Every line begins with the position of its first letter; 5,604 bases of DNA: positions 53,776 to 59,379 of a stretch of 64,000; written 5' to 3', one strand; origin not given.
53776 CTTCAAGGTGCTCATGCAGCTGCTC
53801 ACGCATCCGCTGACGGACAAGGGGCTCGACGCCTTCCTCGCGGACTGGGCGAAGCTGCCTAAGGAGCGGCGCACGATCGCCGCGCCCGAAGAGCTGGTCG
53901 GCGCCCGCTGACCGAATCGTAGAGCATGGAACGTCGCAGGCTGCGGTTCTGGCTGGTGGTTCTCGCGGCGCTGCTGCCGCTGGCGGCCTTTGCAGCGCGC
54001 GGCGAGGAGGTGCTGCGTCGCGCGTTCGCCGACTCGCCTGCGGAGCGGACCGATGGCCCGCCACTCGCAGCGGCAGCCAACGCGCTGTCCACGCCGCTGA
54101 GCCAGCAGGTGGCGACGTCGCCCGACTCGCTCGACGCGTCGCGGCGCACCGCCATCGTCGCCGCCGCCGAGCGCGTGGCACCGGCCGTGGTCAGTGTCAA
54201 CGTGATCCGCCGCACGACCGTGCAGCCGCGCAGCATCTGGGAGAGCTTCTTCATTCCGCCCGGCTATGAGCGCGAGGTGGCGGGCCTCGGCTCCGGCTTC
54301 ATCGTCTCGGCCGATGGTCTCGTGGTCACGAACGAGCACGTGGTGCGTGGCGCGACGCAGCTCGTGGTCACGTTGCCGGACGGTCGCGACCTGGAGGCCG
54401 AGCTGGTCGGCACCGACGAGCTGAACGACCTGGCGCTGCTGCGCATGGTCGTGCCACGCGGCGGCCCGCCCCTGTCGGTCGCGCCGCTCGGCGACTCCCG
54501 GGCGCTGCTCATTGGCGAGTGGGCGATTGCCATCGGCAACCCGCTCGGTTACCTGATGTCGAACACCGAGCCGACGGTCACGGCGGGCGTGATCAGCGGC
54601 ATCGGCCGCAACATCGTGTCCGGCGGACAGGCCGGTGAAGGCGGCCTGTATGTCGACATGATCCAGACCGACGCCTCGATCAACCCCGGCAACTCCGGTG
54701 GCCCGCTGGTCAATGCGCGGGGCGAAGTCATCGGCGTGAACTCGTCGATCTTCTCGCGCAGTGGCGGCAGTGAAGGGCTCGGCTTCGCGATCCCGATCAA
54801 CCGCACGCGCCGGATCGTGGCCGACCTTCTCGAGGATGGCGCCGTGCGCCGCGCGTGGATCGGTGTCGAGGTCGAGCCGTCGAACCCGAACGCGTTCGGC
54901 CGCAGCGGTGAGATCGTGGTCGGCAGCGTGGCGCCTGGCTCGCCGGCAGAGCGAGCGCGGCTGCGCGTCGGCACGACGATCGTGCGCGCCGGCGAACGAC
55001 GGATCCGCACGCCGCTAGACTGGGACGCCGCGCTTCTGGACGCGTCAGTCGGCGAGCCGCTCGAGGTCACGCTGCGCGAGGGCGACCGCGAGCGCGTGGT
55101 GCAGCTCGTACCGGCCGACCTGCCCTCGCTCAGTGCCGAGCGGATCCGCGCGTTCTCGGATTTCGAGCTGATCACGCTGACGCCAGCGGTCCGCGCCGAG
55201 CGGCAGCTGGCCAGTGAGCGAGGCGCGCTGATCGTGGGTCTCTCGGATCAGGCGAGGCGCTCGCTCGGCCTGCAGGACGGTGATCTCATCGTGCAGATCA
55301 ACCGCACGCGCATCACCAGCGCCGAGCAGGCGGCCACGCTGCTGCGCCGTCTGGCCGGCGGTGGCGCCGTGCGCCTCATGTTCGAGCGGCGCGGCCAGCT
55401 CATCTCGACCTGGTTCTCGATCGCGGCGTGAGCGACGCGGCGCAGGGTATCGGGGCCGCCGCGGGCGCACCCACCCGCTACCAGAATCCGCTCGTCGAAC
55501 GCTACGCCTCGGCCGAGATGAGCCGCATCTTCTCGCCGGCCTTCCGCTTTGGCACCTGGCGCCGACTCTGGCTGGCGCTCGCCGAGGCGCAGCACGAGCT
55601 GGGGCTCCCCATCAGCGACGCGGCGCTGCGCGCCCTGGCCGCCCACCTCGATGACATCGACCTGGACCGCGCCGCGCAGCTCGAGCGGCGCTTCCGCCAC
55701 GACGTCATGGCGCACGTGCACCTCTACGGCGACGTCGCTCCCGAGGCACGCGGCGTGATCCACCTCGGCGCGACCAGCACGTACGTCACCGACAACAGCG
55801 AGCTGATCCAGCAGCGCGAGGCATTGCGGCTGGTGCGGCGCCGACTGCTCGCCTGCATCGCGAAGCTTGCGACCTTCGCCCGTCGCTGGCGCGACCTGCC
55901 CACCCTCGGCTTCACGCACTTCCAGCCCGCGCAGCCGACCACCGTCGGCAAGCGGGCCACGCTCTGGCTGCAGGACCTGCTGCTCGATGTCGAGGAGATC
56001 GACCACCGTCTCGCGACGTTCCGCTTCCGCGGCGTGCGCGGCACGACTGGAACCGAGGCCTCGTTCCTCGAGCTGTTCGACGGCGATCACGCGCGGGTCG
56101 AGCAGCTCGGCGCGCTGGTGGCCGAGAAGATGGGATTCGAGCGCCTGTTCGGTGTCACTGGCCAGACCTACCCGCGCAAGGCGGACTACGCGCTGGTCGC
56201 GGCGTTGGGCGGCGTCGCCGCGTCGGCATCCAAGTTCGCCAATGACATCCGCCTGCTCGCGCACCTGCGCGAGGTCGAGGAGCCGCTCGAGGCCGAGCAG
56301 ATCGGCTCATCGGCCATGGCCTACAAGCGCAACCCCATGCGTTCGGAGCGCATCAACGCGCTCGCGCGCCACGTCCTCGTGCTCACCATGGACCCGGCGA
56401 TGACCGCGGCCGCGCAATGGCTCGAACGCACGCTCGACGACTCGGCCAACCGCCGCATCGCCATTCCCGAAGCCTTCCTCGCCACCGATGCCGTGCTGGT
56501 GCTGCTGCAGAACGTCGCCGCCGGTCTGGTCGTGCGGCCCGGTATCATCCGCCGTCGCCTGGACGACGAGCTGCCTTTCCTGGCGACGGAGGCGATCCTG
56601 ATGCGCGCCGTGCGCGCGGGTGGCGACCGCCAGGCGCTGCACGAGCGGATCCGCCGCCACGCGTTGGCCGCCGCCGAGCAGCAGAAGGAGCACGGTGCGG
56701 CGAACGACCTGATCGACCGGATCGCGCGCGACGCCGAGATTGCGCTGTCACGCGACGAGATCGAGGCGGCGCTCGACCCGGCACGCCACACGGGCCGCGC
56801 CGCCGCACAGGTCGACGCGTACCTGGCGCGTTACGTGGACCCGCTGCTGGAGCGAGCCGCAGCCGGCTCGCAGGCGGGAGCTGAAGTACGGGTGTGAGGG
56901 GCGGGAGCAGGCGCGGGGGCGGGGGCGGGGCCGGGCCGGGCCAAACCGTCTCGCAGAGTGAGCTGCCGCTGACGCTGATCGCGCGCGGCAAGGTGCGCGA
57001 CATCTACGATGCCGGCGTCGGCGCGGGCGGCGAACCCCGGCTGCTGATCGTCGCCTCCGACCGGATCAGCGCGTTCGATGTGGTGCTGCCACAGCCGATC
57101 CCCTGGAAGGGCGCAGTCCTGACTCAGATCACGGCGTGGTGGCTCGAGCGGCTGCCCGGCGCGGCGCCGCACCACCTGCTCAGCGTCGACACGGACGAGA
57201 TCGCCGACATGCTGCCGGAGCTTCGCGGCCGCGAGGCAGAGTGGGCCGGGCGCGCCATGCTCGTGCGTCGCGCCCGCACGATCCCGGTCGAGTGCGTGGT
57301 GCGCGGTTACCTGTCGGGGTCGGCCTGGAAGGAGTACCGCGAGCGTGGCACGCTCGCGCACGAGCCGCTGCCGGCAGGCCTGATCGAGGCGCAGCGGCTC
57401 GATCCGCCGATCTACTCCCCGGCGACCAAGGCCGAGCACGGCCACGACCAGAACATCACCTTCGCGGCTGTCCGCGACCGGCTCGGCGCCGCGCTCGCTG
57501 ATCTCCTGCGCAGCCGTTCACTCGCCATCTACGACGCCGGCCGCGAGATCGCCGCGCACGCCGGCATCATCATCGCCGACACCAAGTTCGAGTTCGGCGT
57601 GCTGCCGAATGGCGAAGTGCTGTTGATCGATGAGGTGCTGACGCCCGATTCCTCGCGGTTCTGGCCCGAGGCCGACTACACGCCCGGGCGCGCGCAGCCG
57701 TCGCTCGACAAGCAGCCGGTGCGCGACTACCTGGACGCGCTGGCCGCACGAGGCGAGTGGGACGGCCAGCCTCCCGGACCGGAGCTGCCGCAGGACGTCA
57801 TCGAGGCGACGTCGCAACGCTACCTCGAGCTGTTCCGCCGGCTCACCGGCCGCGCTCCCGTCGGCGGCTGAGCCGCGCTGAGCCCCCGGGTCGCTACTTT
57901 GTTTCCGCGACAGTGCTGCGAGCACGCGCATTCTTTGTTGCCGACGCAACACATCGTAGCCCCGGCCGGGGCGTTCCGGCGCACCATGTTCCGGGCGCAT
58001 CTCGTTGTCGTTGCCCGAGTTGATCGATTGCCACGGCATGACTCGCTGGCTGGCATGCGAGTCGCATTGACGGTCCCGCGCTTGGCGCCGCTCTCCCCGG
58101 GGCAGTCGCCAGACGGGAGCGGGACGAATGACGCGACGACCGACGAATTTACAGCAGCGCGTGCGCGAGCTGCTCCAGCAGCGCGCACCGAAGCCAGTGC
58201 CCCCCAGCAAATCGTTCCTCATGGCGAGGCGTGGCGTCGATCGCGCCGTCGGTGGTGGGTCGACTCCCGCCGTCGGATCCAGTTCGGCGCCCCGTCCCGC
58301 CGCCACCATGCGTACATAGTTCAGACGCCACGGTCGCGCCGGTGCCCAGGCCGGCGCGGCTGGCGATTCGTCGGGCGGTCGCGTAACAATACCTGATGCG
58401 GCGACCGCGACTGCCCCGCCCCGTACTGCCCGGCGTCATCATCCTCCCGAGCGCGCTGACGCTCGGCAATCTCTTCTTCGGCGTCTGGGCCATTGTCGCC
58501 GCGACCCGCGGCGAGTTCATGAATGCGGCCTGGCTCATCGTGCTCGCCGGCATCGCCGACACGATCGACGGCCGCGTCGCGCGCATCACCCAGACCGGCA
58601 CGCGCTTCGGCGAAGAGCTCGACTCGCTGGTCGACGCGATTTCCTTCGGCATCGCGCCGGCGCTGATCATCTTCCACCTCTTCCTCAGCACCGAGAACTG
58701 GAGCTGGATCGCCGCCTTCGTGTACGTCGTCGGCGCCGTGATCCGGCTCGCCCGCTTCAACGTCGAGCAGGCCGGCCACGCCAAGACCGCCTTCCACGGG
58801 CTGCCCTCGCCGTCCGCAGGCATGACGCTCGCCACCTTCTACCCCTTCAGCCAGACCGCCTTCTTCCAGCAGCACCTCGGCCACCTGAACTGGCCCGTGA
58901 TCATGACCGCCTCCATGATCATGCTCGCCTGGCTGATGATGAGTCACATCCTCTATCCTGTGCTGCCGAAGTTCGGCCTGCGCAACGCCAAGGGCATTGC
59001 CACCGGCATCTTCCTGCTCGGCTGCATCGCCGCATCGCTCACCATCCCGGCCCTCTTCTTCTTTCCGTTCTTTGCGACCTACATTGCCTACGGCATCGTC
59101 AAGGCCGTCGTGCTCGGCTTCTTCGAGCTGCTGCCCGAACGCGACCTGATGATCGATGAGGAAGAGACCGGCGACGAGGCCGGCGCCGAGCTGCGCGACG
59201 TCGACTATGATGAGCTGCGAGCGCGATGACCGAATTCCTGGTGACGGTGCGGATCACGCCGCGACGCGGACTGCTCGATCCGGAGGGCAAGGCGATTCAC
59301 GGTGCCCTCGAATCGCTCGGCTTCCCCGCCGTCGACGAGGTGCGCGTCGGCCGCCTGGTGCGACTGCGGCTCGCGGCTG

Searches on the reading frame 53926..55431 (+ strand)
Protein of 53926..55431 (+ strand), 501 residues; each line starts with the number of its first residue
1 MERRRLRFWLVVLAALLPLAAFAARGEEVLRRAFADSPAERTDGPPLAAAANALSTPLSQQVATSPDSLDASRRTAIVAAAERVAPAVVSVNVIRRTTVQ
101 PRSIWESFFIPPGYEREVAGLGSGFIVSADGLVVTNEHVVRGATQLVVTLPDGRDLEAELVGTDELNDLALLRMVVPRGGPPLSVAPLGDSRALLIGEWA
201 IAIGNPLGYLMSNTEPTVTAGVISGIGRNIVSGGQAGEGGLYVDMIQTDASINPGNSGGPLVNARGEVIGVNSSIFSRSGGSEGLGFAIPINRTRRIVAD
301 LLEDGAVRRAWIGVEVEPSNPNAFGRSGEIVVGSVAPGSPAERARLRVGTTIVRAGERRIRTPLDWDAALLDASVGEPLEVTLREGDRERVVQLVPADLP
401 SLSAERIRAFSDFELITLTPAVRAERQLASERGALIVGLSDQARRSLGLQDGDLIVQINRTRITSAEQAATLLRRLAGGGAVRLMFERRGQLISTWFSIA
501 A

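Call 24: search_protein_families(library=pfam, proteins=[window:53926-55431:+])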
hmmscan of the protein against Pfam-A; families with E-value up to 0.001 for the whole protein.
window:53926-55431:+ (501 aa): 6 families
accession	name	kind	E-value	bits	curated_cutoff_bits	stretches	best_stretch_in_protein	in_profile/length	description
PF13365.12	Trypsin_2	-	1.1e-34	120.6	27.6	1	122-271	1-144/144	Trypsin-like peptidase domain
PF00089.32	Trypsin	-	6.4e-18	65.8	20.6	1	123-295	28-217/220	Trypsin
PF17820.7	PDZ_6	-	8.8e-13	48.2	27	2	447-488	14-54/54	PDZ domain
PF13180.12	PDZ_2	-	1e-11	45.4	27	1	312-390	3-74/80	PDZ domain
PF00595.29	PDZ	-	4.9e-07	30.5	23.2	0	308-362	8-59/81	PDZ domain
PF10459.15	Peptidase_S46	-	3.9e-06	26.3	22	0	119-145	46-72/698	Peptidase S46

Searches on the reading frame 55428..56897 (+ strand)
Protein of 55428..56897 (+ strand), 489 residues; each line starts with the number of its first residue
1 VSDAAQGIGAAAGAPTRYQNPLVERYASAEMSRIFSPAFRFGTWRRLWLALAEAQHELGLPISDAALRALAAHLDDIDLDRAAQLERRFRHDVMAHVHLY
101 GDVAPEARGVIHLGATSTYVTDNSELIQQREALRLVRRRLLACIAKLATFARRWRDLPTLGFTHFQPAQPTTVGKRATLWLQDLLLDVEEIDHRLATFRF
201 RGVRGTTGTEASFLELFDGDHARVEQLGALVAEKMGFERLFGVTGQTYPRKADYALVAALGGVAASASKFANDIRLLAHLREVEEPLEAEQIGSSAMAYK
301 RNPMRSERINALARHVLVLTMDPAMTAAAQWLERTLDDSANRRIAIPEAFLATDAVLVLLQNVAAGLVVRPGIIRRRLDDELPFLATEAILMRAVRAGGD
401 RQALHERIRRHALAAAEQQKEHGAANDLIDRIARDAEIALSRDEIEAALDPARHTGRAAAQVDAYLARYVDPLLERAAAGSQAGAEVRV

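Call 24: search_protein_families(library=pfam, proteins=[window:55428-56897:+])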
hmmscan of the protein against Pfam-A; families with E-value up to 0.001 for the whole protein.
window:55428-56897:+ (489 aa): 2 families
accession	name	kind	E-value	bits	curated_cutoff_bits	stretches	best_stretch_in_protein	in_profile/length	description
PF00206.25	Lyase_1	-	2e-23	83.7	27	1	50-316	34-310/312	Lyase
PF10397.14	ADSL_C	-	1.4e-22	80.2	32.7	1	383-464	1-78/79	Adenylosuccinate lyase C-terminus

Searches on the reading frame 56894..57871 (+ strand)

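Call 24: search_protein_families(library=pfam, proteins=[window:56894-57871:+])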
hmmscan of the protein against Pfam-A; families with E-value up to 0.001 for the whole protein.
window:56894-57871:+ (325 aa): 1 family
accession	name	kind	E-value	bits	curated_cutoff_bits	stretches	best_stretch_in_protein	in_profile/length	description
PF01259.24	SAICAR_synt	-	1.9e-68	231.2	20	1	29-284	2-223/233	SAICAR synthetase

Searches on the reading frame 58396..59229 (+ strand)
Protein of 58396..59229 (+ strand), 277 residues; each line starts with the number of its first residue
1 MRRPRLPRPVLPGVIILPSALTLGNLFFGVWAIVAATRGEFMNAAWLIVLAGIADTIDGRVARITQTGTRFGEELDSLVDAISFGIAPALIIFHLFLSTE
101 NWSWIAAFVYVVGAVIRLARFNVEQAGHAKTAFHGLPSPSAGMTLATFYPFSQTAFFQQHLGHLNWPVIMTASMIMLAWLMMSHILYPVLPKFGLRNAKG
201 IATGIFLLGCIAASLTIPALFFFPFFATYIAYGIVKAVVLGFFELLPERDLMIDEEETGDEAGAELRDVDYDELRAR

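Call 21: find_encoding_contigs(protein=window:58396-59229:+, flank=8000, max_places=10)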
Protein window:58396-59229:+ (277 aa): 2 contigs read that carry it; 1 place shown.
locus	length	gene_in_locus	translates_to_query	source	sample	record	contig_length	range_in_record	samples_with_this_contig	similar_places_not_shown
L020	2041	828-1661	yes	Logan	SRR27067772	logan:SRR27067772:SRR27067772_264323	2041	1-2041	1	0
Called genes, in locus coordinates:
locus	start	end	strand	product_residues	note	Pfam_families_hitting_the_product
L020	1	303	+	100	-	?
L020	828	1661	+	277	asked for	PF01066:CDP-OH_P_transf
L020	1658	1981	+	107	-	PF02700:PurS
